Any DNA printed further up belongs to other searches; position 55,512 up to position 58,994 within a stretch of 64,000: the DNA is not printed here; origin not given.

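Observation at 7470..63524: Palindromes with conserved architecture but variable sequence, built from tandem heptamers, at many gene junctions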

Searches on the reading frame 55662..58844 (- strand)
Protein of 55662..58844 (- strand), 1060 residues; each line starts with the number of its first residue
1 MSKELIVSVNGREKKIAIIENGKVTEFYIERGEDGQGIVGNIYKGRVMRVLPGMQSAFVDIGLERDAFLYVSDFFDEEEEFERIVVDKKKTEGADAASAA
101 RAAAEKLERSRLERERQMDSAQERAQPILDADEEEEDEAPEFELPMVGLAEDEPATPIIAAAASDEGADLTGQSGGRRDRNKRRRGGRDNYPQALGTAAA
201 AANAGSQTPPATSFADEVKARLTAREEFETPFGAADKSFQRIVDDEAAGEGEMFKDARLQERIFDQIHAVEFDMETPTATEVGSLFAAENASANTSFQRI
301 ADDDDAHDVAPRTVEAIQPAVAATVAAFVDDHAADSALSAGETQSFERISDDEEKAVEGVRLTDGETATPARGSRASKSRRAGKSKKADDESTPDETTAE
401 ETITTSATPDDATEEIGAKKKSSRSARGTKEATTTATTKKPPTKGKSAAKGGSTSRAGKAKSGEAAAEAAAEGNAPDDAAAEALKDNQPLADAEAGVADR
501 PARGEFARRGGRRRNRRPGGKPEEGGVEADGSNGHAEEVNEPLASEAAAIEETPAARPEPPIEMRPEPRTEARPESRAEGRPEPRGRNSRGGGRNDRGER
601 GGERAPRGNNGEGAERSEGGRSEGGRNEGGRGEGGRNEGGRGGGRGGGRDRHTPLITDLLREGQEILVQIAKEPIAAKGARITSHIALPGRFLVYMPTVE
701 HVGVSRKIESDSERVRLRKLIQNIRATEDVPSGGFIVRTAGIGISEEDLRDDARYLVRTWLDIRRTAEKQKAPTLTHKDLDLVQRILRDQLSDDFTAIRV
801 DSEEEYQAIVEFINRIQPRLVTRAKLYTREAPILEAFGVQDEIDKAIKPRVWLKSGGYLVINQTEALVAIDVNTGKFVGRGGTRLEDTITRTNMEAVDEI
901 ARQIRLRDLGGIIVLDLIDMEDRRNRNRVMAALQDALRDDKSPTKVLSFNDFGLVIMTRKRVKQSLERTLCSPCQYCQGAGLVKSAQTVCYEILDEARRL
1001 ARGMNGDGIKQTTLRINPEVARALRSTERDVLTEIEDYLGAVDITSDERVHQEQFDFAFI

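Call 46: search_protein_families(library=pfam, proteins=[window:55662-58844:-])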
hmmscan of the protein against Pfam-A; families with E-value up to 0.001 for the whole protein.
window:55662-58844:- (1060 aa): 2 families
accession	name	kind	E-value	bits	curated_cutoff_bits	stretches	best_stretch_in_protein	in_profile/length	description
PF10150.14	RNase_E_G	-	8.6e-97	324.2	25.5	1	688-962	2-270/270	Ribonuclease E/G family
PF20833.2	RNase_E_G_Thio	-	9.1e-06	26.2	26.8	1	973-1056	1-82/86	RNase E/G, Thioredoxin-like domain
